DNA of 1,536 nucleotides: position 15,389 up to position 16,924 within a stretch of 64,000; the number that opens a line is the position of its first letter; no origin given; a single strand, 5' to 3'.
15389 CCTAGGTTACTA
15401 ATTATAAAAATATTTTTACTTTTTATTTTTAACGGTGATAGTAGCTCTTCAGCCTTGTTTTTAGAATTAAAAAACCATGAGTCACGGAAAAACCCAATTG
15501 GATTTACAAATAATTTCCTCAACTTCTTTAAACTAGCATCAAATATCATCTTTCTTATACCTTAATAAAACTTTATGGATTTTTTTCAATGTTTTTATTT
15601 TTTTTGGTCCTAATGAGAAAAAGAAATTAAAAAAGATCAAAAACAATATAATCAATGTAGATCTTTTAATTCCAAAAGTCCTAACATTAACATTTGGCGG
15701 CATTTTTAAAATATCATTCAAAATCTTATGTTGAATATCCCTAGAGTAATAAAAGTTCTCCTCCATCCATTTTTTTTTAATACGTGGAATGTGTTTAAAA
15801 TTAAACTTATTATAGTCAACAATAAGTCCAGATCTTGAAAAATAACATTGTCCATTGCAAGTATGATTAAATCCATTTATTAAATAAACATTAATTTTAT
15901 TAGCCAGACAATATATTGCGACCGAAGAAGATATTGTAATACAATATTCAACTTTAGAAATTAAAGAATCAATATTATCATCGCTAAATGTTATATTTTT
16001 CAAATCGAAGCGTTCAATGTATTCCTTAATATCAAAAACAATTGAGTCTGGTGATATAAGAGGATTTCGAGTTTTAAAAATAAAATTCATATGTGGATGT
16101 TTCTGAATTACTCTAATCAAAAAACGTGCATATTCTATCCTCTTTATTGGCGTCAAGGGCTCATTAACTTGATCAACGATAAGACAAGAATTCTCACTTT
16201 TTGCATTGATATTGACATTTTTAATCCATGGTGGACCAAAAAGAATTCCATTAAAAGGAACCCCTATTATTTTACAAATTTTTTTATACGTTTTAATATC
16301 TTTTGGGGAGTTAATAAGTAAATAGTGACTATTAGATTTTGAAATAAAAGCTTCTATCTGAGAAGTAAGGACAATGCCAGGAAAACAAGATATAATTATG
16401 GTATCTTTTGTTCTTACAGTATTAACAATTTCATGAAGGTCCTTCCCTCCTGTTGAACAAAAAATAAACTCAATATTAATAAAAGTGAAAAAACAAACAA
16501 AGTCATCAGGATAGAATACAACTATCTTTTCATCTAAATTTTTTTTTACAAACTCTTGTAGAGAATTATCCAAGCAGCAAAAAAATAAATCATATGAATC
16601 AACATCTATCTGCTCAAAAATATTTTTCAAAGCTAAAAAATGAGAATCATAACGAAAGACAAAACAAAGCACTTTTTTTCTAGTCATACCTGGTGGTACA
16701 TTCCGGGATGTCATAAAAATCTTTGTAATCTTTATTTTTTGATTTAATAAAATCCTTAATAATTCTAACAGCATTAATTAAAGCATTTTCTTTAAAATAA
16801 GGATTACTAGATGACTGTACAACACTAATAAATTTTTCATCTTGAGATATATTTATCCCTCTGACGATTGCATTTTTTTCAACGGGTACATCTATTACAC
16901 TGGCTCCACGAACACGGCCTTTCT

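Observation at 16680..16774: neuE start codon ambiguity and overlap with neuC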

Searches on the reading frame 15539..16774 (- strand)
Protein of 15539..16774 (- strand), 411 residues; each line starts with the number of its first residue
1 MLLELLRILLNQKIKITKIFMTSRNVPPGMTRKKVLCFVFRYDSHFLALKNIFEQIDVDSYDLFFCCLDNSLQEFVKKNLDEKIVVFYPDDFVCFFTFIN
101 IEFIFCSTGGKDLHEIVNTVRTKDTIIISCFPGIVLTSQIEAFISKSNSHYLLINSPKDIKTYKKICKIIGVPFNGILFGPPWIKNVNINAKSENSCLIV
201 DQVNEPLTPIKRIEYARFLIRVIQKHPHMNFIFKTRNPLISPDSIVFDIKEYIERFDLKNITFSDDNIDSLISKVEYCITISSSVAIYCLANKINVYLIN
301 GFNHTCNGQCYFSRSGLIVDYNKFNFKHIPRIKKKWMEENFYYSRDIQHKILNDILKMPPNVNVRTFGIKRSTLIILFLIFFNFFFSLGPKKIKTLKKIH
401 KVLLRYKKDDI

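Call 4: search_protein_families(library=pfam, proteins=[window:15539-16774:-], max_evalue=0.01)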
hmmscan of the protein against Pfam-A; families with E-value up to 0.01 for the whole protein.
window:15539-16774:- (411 aa): 2 families
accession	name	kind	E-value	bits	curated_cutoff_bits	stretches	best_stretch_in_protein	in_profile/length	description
PF20471.4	DUF6716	-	5.2e-15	55.7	27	1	103-345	76-330/342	Putative glycosyltransferase (DUF6716)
PF01118.30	Semialdhyde_dh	-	0.0022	18.8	26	0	4-86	14-93/121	Semialdehyde dehydrogenase, NAD binding domain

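Call 5: search_protein_families(library=ncbifam, proteins=[window:15539-16774:-], max_evalue=0.01)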
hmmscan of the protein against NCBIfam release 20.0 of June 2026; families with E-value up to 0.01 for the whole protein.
window:15539-16774:- (411 aa): 0 families

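Call 9: find_homologous_proteins(query=window:15539-16774:-, max_evalue=0.001)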
Query window:15539-16774:- (411 aa): 4 proteins with E <= 0.001 among 2959 candidates.
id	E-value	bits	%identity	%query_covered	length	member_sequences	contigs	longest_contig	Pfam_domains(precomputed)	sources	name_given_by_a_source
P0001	8.8e-258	873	99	95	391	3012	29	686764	PF20471.5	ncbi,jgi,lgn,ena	-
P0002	1.0e-210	718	97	78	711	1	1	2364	PF20471.5,PF02350.26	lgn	-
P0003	9.0e-209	712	99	77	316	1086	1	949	PF20471.5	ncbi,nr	ncbi:TPA: NeuE protein, partial [Escherichia coli]|nr:NeuE protein [Escherichia coli]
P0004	2.9e-106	374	45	91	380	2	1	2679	PF20471.5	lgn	-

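Call 14: find_encoding_contigs(protein=P0004, flank=5000)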
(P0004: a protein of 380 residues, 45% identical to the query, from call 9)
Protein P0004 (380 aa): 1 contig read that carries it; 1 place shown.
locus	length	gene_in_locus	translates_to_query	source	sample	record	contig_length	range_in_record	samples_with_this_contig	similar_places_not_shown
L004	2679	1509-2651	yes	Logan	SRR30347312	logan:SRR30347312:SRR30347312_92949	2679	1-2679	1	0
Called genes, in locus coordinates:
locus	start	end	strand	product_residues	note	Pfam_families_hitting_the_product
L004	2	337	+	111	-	?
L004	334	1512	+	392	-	PF02350:Epimerase_2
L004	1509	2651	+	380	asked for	PF20471:DUF6716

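Call 27: search_protein_representatives(protein=window:15539-16687:-)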
Query: 382 residues. Proteins with E-value up to 0.001 (for the whole library): 175; up to 1e-10: 66; up to 1e-30: 5. The best 150 are listed.
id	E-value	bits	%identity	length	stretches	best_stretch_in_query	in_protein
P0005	3.9e-106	371.7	47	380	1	3-376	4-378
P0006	8.1e-48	179.7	89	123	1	200-295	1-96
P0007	1.5e-45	172.3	93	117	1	65-152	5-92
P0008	4.0e-43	164.3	99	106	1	302-382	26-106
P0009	1.9e-31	125.8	30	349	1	68-372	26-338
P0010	2.3e-29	119.0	31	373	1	55-317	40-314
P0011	6.9e-29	117.4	30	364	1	71-357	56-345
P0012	2.3e-28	115.7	29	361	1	48-330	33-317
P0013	5.6e-28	114.4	33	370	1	72-341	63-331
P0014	1.4e-27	113.1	29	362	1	73-370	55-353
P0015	3.1e-27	112.0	32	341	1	61-319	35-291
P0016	1.9e-26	109.4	29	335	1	71-336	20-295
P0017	3.6e-26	108.5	30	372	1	74-319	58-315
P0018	5.4e-26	107.9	30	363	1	74-353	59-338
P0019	2.1e-25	106.0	28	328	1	71-316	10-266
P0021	4.2e-23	98.4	28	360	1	7-372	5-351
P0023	3.8e-22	95.2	28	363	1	7-290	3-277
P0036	2.2e-16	76.3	28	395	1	8-289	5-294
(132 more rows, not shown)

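Call 38: find_encoding_contigs(protein=P0005, flank=3000, max_places=4)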
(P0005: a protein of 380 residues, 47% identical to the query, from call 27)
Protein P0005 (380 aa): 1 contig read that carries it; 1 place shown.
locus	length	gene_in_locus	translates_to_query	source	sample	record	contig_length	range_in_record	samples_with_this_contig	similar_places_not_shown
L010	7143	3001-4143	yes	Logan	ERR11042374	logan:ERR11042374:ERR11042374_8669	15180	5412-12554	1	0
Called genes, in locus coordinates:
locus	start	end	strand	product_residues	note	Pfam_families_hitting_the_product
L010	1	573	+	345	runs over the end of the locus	PF03102:NeuB, PF08666:SAF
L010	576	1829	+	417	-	PF02348:CTP_transf_3, PF13472:Lipase_GDSL_2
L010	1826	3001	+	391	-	PF02350:Epimerase_2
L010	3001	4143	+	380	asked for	PF20471:DUF6716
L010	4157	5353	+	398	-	PF07388:A-2_8-polyST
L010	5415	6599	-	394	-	PF05159:Capsule_synth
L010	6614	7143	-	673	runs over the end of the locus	PF05159:Capsule_synth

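Call 39: find_encoding_contigs(protein=P0021, flank=3000, max_places=3)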
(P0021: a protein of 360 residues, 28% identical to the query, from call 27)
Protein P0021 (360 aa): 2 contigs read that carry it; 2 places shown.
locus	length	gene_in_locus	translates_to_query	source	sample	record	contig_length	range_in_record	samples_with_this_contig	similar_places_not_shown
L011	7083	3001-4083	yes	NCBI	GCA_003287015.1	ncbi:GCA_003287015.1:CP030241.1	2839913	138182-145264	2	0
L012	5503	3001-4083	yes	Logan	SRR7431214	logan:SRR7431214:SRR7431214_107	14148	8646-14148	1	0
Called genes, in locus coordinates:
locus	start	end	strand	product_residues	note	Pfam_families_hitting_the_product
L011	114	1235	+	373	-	PF02350:Epimerase_2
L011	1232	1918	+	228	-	PF02348:CTP_transf_3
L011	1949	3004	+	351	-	PF03102:NeuB, PF08666:SAF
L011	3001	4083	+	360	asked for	PF20471:DUF6716 (weak)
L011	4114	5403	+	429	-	PF07388:A-2_8-polyST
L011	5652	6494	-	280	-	PF01548:DEDD_Tnp_IS110, PF02371:Transposase_20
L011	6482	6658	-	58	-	PF01548:DEDD_Tnp_IS110 (weak)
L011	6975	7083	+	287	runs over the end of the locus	PF00483:NTP_transferase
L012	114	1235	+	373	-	PF02350:Epimerase_2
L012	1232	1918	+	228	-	PF02348:CTP_transf_3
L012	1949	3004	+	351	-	PF03102:NeuB, PF08666:SAF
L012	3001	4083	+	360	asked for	PF20471:DUF6716 (weak)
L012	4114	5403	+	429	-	PF07388:A-2_8-polyST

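Call 40: find_encoding_contigs(protein=P0010, flank=3000, max_places=3)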
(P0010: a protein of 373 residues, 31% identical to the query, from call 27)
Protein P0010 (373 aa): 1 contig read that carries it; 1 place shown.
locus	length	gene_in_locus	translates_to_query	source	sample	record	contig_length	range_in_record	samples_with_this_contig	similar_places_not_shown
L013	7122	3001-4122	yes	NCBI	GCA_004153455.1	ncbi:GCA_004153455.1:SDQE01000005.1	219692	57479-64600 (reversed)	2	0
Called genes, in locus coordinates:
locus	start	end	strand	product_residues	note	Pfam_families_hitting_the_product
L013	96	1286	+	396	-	PF02350:Epimerase_2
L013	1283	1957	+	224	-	PF02348:CTP_transf_3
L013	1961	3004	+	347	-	PF03102:NeuB, PF08666:SAF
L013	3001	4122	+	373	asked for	PF20471:DUF6716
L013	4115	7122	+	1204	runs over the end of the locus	PF07388:A-2_8-polyST, PF07719:TPR_2 (faint)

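Call 54: list_cluster_members(proteins=[window:15542-16774:-, window:15542-16714:-, window:15542-16687:-, P0001])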
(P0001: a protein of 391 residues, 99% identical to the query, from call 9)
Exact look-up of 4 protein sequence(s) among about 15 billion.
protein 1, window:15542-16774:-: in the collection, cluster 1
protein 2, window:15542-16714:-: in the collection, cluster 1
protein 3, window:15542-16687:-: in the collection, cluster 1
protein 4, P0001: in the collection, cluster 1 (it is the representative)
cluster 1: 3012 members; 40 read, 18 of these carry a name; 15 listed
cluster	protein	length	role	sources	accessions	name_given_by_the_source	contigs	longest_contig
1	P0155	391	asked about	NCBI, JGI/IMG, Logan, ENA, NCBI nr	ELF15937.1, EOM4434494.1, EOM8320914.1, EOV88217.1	NeuE protein [Escherichia coli] | hypothetical protein | DUF6716 putative glycosyltransferase [Escherichia coli]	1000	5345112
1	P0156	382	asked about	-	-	NeuE protein [Escherichia coli] | hypothetical protein | NeuE protein n=15 Tax=Pseudomonadati TaxID=3379134 RepID=A0A210GNZ4_ECOLX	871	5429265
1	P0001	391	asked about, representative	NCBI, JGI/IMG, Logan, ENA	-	-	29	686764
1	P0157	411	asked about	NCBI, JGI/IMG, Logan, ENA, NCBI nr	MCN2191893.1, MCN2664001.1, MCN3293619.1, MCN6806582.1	NeuE protein [Escherichia coli] | DUF6716 putative glycosyltransferase [Escherichia coli]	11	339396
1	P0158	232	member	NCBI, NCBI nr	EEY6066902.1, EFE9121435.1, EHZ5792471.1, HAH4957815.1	poly-alpha-2,8 sialosyl sialyltransferase, partial [Escherichia coli] | poly-alpha-2,8 sialosyl sialyltransferase [Escherichia coli]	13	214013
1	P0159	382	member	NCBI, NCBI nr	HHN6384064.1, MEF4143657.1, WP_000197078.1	DUF6716 putative glycosyltransferase [Escherichia coli]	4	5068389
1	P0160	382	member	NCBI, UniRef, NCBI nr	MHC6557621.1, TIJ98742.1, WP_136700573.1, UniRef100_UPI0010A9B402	DUF6716 putative glycosyltransferase [Escherichia coli] | DUF6716 putative glycosyltransferase n=1 Tax=Escherichia coli TaxID=562 ...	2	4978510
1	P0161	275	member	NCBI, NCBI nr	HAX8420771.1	TPA: NeuE protein, partial [Escherichia coli] | NeuE protein [Escherichia coli]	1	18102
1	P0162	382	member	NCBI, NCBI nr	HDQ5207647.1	TPA: NeuE protein [Escherichia coli] | NeuE protein [Escherichia coli]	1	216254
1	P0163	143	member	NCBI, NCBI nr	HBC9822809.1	TPA: NeuE protein, partial [Escherichia coli] | NeuE protein [Escherichia coli]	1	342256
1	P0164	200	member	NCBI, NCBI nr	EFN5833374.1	poly-alpha-2,8 sialosyl sialyltransferase, partial [Escherichia coli] | poly-alpha-2,8 sialosyl sialyltransferase [Escherichia coli]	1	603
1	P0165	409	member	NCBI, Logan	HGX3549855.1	TPA: alpha-2,8-polysialyltransferase family protein [Escherichia coli]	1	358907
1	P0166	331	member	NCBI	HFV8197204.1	TPA: DUF6716 putative glycosyltransferase, partial [Escherichia coli]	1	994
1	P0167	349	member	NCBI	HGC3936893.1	TPA: alpha-2,8-polysialyltransferase family protein, partial [Escherichia coli]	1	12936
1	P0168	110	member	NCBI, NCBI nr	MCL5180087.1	NeuE protein, partial [Escherichia coli] | NeuE protein [Escherichia coli]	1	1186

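Call 55: predict_structure(alignment_id=A2)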
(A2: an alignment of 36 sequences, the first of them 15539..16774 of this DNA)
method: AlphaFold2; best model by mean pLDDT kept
length: 411 residues; sequences in the alignment: 36
mean_pLDDT: 89.3   pTM: 0.88
mean pLDDT of the five models: 89.3, 88.5, 87.1, 86.7, 86.4
residues with pLDDT >= 90: 312; 70-90: 50; 50-70: 43; < 50: 6
segments of 3 or more residues with pLDDT < 50: 1-3
pLDDT, mean of each block of 10 residues (from residue 1): 52 56 67 94 96 95 96 93 94 94 96 95 94 93 96 97 97 96 91 90 87 95 98 82 74 96 94 96 94 95 73 94 96 97 94 92 69 94 89 93 84 48
secondary structure, 60 per line:
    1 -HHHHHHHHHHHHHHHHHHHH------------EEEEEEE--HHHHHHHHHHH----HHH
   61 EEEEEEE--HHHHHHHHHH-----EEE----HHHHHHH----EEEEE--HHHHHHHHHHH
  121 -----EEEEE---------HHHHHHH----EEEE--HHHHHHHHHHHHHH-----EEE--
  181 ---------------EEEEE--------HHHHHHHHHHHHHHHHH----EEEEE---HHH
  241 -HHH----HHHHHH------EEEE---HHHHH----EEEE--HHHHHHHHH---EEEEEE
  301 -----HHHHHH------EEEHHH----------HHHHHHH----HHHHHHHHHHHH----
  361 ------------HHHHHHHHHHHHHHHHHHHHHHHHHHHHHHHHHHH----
elements in order: H2-21 E34-40 H43-53 E61-67 H70-79 E85-87 H92-98 E103-107 H110-120 E126-130 H140-146 E151-154 H157-170 E176-178 E196-200 H209-225 E230-234 H249-254 E261-264 H268-272 E277-280 H283-291 E295-300 H306-311 E318-320 H334-340 H345-356 H373-407

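Call 58: fold_search(model_id=the predicted structure, library=pdb)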
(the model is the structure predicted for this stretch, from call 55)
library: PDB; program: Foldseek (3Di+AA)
matches with E <= 10: 1664; with E <= 0.001: 157
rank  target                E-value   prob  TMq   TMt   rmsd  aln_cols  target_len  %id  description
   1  8xfw_B                9.3e-09  1.00  0.46  0.44  15.8       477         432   10  Crystal structure of MiCGT(M148A/V190T/S121D) in complex with UDP (released 2024-12-18)
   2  8xfh_B                9.3e-09  1.00  0.46  0.44  15.9       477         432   11  Crystal structure of MiCGT(E152Q/V190D/S122P) in complex with UDP (released 2024-12-18)
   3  1v4v_A                2.4e-08  1.00  0.49  0.54  15.7       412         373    8  Crystal Structure Of UDP-N-Acetylglucosamine 2-Epimerase From Thermus Thermophilus HB8 (released 2003-12-02)
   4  7va8_A                2.8e-08  1.00  0.48  0.44  15.9       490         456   10  Crystal structure of MiCGT (released 2022-07-06)
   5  4zht_C                3.2e-08  1.00  0.51  0.54   6.8       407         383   11  Crystal structure of UDP-GlcNAc 2-epimerase (released 2016-06-01)
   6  4neq                  4.5e-08  1.00  0.53  0.59   5.7       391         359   10  The structure of UDP-GlcNAc 2-epimerase from Methanocaldococcus jannaschii (released 2014-04-23)
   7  8xfh_A                6.0e-08  1.00  0.46  0.43  16.1       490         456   11  Crystal structure of MiCGT(E152Q/V190D/S122P) in complex with UDP (released 2024-12-18)
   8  4fkz_A                6.4e-08  1.00  0.51  0.54   6.6       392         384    8  Crystal structure of Bacillus subtilis UDP-GlcNAc 2-epimerase in complex with UDP-GlcNAc and UDP (released 2013-05-08)
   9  6lf6                  8.0e-08  1.00  0.44  0.41  15.2       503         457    7  Crystal structure of ZmCGTa in complex with UDP (released 2020-11-18)
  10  9cm8_A                8.5e-08  1.00  0.54  0.58   6.3       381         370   10  UDP-GlcNAc 2-epimerase MnaA of Paenibacillus alvei (released 2024-10-02)
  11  8xfw_A                9.0e-08  1.00  0.47  0.43  16.1       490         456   11  Crystal structure of MiCGT(M148A/V190T/S121D) in complex with UDP (released 2024-12-18)
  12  6ija_A                9.6e-08  1.00  0.47  0.47  15.5       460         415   11  Crystal Structure of Arabidopsis thaliana UGT89C1 complexed with UDP-L-rhamnose (released 2019-09-18)
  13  8dti_A                1.2e-07  1.00  0.31  0.22  18.4       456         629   10  Cryo-EM structure of Arabidopsis SPY in complex with GDP-fucose (released 2023-03-08)
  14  6lfz_A                1.4e-07  1.00  0.48  0.46  15.1       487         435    9  Crystal structure of SbCGTb in complex with UDPG (released 2020-11-18)
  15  1v4v_B                1.6e-07  1.00  0.51  0.55  14.8       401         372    7  Crystal Structure Of UDP-N-Acetylglucosamine 2-Epimerase From Thermus Thermophilus HB8 (released 2003-12-02)
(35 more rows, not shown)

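Call 60: find_encoding_contigs(protein=P0013, flank=2500, max_places=1)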
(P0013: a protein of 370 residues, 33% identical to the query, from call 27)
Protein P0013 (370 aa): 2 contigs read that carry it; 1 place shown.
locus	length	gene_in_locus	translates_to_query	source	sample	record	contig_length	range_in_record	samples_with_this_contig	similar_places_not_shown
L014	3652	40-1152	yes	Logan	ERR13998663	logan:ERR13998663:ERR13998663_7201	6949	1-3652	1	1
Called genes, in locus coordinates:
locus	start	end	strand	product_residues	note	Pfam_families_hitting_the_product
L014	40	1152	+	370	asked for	PF20471:DUF6716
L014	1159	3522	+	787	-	PF07388:A-2_8-polyST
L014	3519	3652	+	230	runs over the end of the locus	PF02348:CTP_transf_3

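Call 61: find_encoding_contigs(protein=P0023, flank=2500, max_places=1)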
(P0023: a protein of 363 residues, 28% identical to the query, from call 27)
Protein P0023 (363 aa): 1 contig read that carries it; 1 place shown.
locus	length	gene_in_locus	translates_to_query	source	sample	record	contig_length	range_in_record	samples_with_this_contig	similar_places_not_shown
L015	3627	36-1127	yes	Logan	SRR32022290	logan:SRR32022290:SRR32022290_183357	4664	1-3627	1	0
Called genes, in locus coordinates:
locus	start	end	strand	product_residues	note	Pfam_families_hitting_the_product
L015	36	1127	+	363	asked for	PF20471:DUF6716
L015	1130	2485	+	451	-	PF07388:A-2_8-polyST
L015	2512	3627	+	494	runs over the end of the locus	PF00535:Glycos_transf_2 (weak)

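Call 62: find_encoding_contigs(protein=P0011, flank=2500, max_places=1)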
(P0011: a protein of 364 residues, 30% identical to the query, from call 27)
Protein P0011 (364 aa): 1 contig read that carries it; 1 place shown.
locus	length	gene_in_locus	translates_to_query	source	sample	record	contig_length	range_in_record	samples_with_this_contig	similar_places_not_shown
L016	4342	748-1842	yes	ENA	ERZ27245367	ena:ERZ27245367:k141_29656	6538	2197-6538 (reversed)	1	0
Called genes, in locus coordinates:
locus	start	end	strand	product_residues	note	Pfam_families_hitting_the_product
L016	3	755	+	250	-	?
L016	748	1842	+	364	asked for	PF20471:DUF6716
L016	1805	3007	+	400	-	PF07388:A-2_8-polyST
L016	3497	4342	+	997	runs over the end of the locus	PF00534:Glycos_transf_1, PF13692:Glyco_trans_1_4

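Call 63: find_encoding_contigs(protein=P0036, flank=2500, max_places=1)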
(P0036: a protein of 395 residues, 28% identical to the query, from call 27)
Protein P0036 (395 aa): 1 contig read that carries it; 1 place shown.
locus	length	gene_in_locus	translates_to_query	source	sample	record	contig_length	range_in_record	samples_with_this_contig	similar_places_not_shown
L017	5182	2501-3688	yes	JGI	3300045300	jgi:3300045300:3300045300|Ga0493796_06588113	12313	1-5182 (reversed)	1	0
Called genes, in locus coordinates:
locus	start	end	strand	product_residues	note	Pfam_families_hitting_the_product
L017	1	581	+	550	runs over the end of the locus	-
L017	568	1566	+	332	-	-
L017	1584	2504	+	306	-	PF01522:Polysacc_deac_1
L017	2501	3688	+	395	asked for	PF20471:DUF6716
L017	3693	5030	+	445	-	PF13428:TPR_14 (faint), PF00515:TPR_1 (faint), PF07719:TPR_2 (faint), PF13181:TPR_8 (faint), PF13371:TPR_9 (faint), PF13374:TPR_10 (faint), PF13414:TPR_11 (faint), PF13424:TPR_12 (weak), +2 more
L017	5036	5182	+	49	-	?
